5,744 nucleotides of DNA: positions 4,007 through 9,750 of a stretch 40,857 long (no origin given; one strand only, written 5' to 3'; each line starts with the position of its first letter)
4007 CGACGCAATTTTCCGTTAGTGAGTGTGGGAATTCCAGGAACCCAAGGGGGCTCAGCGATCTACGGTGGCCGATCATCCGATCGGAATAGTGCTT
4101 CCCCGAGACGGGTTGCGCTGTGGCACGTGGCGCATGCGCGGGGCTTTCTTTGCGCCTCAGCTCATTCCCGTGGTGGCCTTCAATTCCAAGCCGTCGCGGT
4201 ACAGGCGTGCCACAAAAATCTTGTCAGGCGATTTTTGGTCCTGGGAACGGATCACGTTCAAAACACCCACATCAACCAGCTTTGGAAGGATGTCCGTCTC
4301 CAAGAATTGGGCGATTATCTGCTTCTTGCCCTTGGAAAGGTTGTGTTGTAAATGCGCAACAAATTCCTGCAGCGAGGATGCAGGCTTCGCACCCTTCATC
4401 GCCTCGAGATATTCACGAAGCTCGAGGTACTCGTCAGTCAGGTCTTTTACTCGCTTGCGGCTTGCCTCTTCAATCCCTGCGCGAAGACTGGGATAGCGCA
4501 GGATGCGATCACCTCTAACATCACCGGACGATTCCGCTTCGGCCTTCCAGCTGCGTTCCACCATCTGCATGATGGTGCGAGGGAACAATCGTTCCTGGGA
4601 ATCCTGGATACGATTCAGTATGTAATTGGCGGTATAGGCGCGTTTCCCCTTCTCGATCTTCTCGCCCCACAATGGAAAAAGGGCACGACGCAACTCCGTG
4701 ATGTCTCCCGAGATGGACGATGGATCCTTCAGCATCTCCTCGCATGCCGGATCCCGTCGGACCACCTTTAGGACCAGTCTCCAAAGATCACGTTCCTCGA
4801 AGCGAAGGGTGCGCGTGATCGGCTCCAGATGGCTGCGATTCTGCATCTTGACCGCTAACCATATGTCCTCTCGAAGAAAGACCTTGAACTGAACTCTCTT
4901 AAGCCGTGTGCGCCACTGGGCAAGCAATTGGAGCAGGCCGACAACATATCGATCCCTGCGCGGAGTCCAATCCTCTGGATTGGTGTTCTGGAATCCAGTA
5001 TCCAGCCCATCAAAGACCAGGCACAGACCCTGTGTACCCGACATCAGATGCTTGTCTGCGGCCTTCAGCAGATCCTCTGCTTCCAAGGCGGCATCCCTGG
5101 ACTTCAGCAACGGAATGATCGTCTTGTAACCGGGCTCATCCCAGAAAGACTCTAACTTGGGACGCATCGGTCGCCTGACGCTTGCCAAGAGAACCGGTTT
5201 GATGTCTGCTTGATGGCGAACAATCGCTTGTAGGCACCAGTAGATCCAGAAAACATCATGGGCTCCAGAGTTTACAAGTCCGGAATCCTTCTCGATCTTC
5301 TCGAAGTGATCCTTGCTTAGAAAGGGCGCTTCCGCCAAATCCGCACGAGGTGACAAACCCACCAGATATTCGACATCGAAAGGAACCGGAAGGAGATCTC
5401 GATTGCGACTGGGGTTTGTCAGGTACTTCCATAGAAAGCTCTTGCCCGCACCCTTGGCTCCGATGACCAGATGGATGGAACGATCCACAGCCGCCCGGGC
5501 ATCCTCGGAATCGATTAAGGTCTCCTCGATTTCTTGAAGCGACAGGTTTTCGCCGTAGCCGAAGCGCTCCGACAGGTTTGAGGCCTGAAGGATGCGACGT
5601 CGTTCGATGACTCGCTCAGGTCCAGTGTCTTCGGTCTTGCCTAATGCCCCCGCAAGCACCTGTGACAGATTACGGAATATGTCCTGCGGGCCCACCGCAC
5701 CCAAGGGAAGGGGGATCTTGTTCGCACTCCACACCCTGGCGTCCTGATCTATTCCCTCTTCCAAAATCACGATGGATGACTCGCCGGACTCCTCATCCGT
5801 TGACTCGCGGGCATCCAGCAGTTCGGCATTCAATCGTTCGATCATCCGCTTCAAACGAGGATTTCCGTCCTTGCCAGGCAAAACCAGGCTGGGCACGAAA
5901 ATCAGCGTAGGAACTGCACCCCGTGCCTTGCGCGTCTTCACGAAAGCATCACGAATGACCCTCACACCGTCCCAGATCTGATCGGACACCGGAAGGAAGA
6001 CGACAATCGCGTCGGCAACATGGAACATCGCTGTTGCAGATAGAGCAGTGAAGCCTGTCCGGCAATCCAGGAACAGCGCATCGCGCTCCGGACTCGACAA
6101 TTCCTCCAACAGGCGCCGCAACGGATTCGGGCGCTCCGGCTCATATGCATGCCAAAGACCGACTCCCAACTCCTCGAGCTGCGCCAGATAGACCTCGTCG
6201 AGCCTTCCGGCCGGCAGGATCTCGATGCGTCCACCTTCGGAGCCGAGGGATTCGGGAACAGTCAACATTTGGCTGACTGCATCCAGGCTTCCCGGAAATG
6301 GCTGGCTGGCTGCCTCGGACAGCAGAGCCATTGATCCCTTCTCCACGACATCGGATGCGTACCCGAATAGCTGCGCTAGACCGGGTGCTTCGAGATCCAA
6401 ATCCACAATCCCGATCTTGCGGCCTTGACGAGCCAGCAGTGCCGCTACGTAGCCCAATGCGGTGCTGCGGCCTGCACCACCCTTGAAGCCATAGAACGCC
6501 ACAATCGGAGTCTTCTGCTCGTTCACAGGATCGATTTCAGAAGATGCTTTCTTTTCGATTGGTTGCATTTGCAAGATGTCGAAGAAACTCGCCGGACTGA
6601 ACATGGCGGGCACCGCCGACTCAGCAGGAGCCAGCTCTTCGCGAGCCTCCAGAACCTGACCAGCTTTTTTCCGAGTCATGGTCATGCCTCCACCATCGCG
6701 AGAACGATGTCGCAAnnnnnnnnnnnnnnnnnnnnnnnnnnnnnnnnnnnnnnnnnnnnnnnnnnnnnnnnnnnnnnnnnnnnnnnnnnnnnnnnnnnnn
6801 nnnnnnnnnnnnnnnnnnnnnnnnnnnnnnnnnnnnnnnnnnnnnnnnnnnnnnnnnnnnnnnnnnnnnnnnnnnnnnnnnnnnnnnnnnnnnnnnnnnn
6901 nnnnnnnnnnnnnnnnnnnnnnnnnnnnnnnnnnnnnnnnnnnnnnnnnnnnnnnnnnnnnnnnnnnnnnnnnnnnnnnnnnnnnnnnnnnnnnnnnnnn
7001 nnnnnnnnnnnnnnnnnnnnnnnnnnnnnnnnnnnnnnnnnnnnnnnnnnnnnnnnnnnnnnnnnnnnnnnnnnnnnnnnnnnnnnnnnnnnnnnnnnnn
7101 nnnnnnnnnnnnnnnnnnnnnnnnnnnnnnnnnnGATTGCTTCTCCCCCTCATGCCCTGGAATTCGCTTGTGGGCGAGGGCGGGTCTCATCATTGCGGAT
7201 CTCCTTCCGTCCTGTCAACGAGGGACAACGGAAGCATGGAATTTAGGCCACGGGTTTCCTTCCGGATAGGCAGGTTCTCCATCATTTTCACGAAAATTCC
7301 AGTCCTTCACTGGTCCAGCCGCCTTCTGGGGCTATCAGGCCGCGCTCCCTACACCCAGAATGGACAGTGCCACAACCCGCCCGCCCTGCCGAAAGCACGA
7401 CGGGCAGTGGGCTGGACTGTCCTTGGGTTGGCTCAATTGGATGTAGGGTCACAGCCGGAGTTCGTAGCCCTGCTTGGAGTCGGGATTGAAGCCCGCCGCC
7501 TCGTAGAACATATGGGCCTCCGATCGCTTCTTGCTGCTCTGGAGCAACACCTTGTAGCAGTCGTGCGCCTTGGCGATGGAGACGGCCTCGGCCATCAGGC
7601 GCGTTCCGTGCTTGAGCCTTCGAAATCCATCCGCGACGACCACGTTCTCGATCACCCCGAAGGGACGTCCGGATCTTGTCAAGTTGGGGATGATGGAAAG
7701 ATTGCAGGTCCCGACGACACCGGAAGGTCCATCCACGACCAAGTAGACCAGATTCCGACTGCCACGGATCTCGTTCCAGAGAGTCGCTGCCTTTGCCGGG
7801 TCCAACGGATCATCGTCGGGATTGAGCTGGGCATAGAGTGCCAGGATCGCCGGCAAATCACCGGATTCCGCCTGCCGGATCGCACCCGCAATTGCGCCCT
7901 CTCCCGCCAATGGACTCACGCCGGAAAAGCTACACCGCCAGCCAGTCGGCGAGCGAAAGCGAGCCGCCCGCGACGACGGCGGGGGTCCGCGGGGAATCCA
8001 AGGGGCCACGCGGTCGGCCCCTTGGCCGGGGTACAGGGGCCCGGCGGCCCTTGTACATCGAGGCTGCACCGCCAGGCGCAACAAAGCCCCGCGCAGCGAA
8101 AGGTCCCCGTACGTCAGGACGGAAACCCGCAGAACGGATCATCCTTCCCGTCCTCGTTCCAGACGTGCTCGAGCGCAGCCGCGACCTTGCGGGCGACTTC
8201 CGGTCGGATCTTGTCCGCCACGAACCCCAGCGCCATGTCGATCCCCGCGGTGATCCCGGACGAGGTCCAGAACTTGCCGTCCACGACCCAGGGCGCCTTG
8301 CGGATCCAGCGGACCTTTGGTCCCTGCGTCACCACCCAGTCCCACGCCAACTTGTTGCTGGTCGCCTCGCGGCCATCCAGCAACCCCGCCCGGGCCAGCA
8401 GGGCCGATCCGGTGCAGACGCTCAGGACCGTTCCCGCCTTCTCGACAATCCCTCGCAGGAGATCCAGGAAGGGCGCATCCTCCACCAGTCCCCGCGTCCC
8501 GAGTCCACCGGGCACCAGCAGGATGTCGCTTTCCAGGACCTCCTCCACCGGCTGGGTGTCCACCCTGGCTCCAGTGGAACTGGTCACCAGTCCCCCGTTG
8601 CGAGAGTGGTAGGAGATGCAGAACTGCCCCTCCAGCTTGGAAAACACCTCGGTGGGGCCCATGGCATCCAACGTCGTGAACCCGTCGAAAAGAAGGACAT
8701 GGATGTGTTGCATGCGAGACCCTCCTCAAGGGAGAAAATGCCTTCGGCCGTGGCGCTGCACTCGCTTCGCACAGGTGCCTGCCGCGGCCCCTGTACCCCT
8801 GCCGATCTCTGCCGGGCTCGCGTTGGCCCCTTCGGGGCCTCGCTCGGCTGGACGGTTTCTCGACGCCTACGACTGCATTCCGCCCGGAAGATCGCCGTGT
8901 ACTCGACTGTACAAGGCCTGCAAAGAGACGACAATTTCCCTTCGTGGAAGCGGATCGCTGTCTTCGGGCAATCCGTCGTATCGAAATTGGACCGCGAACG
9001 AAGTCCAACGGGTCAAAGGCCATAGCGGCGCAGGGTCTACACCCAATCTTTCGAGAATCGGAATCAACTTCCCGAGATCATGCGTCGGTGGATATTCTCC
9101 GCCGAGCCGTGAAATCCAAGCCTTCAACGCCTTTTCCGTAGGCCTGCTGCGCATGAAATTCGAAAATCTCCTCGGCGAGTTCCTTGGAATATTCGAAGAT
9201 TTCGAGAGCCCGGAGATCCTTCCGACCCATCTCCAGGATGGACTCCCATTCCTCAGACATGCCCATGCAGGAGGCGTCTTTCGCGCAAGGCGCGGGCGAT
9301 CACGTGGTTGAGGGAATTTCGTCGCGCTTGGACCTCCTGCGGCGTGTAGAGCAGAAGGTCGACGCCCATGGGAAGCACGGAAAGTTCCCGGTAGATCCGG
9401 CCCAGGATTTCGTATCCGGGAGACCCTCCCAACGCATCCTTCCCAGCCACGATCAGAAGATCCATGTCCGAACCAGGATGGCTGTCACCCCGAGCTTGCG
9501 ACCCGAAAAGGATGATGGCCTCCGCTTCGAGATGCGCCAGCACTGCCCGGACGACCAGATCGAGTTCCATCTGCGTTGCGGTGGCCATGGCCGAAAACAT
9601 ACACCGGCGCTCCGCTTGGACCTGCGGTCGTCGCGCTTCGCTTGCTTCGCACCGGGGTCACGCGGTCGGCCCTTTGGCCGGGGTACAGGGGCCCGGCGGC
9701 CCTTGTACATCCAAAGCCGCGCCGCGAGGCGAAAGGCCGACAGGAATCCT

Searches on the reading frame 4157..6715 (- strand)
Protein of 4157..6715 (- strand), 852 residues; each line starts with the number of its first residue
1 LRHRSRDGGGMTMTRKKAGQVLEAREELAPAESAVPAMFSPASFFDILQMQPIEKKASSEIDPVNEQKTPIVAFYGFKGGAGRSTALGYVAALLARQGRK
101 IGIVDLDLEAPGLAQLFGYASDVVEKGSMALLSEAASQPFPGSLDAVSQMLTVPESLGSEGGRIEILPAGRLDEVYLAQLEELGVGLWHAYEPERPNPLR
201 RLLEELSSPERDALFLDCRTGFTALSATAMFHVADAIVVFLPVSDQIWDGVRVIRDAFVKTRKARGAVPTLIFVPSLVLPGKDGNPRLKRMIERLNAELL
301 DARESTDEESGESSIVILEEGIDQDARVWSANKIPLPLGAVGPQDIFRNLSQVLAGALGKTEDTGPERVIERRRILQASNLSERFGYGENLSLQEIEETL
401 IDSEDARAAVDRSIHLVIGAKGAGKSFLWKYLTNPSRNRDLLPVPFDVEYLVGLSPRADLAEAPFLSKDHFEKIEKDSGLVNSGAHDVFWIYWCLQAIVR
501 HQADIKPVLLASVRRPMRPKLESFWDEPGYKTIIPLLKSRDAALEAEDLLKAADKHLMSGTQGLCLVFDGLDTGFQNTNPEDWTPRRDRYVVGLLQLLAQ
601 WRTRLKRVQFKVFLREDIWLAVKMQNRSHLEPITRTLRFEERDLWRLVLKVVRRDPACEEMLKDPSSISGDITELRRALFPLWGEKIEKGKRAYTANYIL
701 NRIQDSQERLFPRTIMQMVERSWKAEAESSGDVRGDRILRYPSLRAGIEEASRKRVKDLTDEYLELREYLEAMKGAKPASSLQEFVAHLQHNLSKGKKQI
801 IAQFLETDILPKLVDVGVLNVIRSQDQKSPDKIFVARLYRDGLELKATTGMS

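Call 10: search_protein_families(library=pfam, proteins=[window:4157-6715:-], max_evalue=0.01)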
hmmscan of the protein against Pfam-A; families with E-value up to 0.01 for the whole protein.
window:4157-6715:- (852 aa): 8 families
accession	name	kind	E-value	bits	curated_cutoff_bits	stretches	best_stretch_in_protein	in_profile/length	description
PF10609.15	ParA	-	4.5e-07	30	27.1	1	72-126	6-60/246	NUBPL iron-transfer P-loop NTPase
PF13614.12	AAA_31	-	4.4e-05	23.9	27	1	71-109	3-41/177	AAA domain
PF01656.29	CbiA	-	0.00014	22.2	25.4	1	73-226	2-54/125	CobQ/CobB/MinD/ParA nucleotide binding domain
PF09140.17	MipZ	-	0.0002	21.2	20.7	1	76-131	7-62/262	ATPase MipZ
PF07015.17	VirC1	-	0.0019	18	24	1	71-111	3-43/231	VirC1 protein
PF25199.1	nSTAND_NTPase5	-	0.0027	18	34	0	54-138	25-107/145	Novel STAND NTPase 5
PF00142.24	Fer4_NifH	-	0.0059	16.5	25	1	72-107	3-37/271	4Fe-4S iron sulfur cluster binding proteins, NifH/frxC family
PF13401.12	AAA_22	-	0.0082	16.9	27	0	412-439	5-32/130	AAA domain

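Call 59: list_cluster_members(proteins=[window:4157-6685:-, P0159, P0003, P0002])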
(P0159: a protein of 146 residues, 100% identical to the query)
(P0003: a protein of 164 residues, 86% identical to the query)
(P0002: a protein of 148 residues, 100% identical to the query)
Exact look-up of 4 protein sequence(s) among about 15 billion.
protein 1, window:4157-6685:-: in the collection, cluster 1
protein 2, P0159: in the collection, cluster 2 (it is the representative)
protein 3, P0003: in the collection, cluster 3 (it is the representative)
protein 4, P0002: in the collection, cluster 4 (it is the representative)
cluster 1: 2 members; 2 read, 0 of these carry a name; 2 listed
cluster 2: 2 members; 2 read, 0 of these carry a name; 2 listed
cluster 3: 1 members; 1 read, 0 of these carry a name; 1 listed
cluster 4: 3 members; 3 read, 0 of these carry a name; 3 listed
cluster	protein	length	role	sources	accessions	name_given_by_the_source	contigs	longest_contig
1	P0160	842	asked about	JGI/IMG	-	-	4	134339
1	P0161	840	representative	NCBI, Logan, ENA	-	-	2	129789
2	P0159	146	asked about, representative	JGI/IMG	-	-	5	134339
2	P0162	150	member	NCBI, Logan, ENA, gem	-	-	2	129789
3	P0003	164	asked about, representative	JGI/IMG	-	-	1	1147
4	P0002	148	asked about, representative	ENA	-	-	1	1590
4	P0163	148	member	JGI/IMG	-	-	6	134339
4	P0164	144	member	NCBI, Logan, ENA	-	-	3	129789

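Call 61: search_protein_families(library=padloc, proteins=[window:4157-6715:-], max_evalue=0.001)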
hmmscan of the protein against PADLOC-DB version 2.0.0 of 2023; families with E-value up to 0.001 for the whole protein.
window:4157-6715:- (852 aa): 3 families
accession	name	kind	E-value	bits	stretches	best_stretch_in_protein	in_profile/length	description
PDLC04559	PDC-M28B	-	3.8e-27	93.4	1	60-294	119-354/438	-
PDLC04561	PDC-M28C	-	1.3e-23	81.6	2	407-656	40-259/480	-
PDLC04560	PDC-M28B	-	1.2e-13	49.2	1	71-149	16-94/327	-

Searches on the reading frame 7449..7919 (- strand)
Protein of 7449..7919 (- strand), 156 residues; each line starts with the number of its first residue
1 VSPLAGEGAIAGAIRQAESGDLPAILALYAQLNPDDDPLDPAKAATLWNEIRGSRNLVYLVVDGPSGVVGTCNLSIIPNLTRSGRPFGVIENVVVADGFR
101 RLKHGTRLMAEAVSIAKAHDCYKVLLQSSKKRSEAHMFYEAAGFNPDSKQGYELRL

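Call 10: search_protein_families(library=pfam, proteins=[window:7449-7919:-], max_evalue=0.01)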
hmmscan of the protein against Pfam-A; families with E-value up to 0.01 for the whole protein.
window:7449-7919:- (156 aa): 4 families
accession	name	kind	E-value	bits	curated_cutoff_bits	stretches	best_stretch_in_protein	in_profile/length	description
PF00583.31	Acetyltransf_1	-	8.6e-13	49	20.7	1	31-144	7-116/116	Acetyltransferase (GNAT) family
PF13508.13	Acetyltransf_7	-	2.7e-09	37.7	27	1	58-145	5-83/84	Acetyltransferase (GNAT) domain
PF13673.13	Acetyltransf_10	-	0.00017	22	23.6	1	89-150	53-113/128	Acetyltransferase (GNAT) domain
PF22791.1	DUF7011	-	0.0024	17.6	27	1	30-59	4-32/48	Domain of unknown function (DUF7011)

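Call 41: find_homologous_proteins(query=window:7449-7919:-, max_evalue=1e-25)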
Query window:7449-7919:- (156 aa): 37 proteins with E <= 1e-25 among 160 candidates.
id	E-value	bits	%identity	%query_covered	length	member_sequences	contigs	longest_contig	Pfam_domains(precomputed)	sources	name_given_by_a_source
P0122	8.3e-85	300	88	100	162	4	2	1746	PF13673.14,PF13508.14,PF00583.32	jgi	-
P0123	1.2e-83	296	90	98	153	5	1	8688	PF13673.14,PF13508.14,PF00583.32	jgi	jgi:GNAT superfamily N-acetyltransferase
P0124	1.4e-81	290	86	100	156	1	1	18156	PF13673.14,PF13508.14,PF00583.32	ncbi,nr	ncbi:MAG TPA: GNAT family N-acetyltransferase [Fibrobacteria bacterium]|nr:GNAT family N-acetyltrans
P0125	2.4e-42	162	56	92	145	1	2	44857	PF13673.14,PF13508.14,PF13527.14,PF00583.32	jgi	jgi:ribosomal protein S18 acetylase RimI-like enzyme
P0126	9.0e-39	151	54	92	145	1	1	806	PF13673.14,PF13508.14,PF00583.32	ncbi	-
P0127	3.7e-36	142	51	92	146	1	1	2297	PF13508.14,PF00583.32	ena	-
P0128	1.9e-35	140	48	92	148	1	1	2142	PF13673.14,PF13508.14,PF00583.32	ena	-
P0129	2.4e-35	140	50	92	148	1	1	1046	PF13673.14,PF13420.14,PF13508.14,PF13527.14,PF00583.32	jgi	jgi:GNAT superfamily N-acetyltransferase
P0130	6.2e-35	138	53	92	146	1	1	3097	PF13673.14,PF13508.14,PF14542.13,PF00583.32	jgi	jgi:GNAT superfamily N-acetyltransferase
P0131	6.9e-34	135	46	91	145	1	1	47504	PF13673.14,PF13508.14,PF00583.32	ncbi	-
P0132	1.1e-33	134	47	92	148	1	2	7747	PF13673.14,PF13508.14,PF13527.14,PF00583.32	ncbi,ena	-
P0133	2.1e-33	133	48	91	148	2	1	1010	PF13673.14,PF13508.14,PF00583.32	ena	-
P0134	8.7e-33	131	47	92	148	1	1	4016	PF13673.14,PF13508.14,PF00583.32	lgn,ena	-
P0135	9.4e-32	128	48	92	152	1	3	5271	PF13673.14,PF13508.14,PF13527.14,PF00583.32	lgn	-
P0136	1.1e-31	128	45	82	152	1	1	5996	PF13673.14,PF13508.14,PF13527.14,PF00583.32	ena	-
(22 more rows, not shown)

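Call 42: find_encoding_contigs(protein=P0123, flank=10000)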
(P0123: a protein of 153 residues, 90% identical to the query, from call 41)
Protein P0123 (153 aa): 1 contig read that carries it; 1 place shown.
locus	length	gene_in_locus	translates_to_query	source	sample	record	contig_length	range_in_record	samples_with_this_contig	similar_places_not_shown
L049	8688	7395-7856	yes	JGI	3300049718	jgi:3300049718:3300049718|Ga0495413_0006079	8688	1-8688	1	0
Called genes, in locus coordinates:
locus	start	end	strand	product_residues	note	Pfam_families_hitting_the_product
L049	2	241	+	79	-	?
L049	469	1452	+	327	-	PF01582:TIR, PF13676:TIR_2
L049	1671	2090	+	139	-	-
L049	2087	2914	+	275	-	-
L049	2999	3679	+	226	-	PF18928:DUF5677 (faint)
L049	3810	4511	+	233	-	PF00702:Hydrolase, PF13419:HAD_2, PF13242:Hydrolase_like (weak)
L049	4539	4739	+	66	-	-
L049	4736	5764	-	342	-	PF00248:Aldo_ket_red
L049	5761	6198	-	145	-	PF22381:Staph_reg_Sar_Rot (faint), PF01047:MarR, PF12802:MarR_2, PF13463:HTH_27 (weak)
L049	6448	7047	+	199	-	PF01965:DJ-1_PfpI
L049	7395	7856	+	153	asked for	PF00583:Acetyltransf_1, PF13673:Acetyltransf_10 (weak), PF13508:Acetyltransf_7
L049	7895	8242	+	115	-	PF01909:NTP_transf_2, PF18765:Polbeta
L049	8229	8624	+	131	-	PF05168:HEPN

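Call 43: find_encoding_contigs(protein=P0122, flank=10000)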
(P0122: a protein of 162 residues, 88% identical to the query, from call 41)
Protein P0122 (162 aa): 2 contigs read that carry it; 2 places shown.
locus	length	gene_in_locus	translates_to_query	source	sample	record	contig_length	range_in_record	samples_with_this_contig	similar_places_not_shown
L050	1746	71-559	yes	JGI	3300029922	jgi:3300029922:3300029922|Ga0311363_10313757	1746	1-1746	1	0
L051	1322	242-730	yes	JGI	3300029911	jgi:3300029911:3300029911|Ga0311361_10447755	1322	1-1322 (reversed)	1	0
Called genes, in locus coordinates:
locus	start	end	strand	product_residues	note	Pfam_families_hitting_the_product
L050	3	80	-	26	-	?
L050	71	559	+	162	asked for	PF00583:Acetyltransf_1, PF13673:Acetyltransf_10 (weak), PF13508:Acetyltransf_7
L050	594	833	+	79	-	PF13671:AAA_33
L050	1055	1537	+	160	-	-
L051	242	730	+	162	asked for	PF00583:Acetyltransf_1, PF13673:Acetyltransf_10 (weak), PF13508:Acetyltransf_7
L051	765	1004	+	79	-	PF13671:AAA_33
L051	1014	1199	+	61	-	PF13671:AAA_33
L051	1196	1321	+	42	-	?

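Call 61: search_protein_families(library=padloc, proteins=[window:7449-7919:-], max_evalue=0.001)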
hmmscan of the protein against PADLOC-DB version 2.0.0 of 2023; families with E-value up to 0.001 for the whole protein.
window:7449-7919:- (156 aa): 0 families

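Call 62: search_protein_families(library=ncbifam, proteins=[window:7449-7919:-], max_evalue=0.001)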
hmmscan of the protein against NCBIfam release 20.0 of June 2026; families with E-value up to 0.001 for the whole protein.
window:7449-7919:- (156 aa): 5 families
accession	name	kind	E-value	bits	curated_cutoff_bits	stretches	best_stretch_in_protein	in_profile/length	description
NF041716.1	HxA_phane_GNAT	equivalog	5.1e-06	26.5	250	1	14-146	4-142/152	cyclophane-containing RiPP N-acetyltransferase HaaN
NF007530.0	PRK10146.1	equivalog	7.2e-05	23.1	142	1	14-145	6-134/144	aminoalkylphosphonate N-acetyltransferase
NF002959.0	PRK03624.1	equivalog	7.5e-05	22.5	124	1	88-146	73-131/147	GNAT family acetyltransferase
NF043067.1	AAC_6p_group_E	equivalog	0.0002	21.2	140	1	19-145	3-128/140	aminoglycoside 6'-N-acetyltransferase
TIGR01575.1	rimI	equivalog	0.00047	20.3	86.4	1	88-146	56-114/132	ribosomal protein S18-alanine N-acetyltransferase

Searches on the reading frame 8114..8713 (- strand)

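Call 10: search_protein_families(library=pfam, proteins=[window:8114-8713:-], max_evalue=0.01)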
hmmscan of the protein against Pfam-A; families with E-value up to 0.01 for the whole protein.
window:8114-8713:- (199 aa): 1 family
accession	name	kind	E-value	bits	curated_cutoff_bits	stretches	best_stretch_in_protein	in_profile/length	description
PF01965.30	DJ-1_PfpI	-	2.6e-22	79.8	26.6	1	4-165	3-163/165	DJ-1/PfpI family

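Call 62: search_protein_families(library=ncbifam, proteins=[window:8114-8713:-], max_evalue=0.001)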
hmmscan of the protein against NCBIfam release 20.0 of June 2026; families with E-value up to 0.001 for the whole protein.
window:8114-8713:- (199 aa): 5 families
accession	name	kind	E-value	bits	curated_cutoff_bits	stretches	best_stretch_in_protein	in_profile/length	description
NF006902.0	PRK09393.1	equivalog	6.8e-17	61.6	425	1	37-182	51-196/327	transcriptional regulator FtrA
NF052371.1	TransRegGbdRPseu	equivalog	9.7e-14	51.2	480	1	2-176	17-195/365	choline metabolism transcriptional regulator GbdR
TIGR01382.1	PfpI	subfamily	8.9e-12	44.9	139.05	1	4-151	2-151/169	DJ-1/PfpI/YhbO family deglycase/protease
TIGR01383.1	not_thiJ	equivalog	7.6e-09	35.5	131.25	1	4-179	2-179/180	DJ-1 family glyoxalase III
NF040823.1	deglyc_PfpI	equivalog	1.4e-06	28.2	330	1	9-152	8-148/166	deglycase PfpI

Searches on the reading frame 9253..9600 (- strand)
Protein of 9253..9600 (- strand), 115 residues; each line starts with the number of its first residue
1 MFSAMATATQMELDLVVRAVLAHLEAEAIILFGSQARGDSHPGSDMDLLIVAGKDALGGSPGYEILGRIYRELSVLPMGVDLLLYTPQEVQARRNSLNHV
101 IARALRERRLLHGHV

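Call 10: search_protein_families(library=pfam, proteins=[window:9253-9600:-], max_evalue=0.01)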
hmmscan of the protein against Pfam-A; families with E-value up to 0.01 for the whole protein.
window:9253-9600:- (115 aa): 3 families
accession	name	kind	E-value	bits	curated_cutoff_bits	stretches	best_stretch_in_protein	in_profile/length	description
PF01909.29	NTP_transf_2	-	1.9e-09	38.2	21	1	26-99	14-89/93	Nucleotidyltransferase domain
PF18765.7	Polbeta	-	5.1e-08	33.4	26.9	1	25-86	12-70/93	Polymerase beta, Nucleotidyltransferase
PF22600.2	MTPAP-like_central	-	0.0087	16.6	27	0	16-72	32-86/139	Poly(A) RNA polymerase, mitochondrial-like, central palm domain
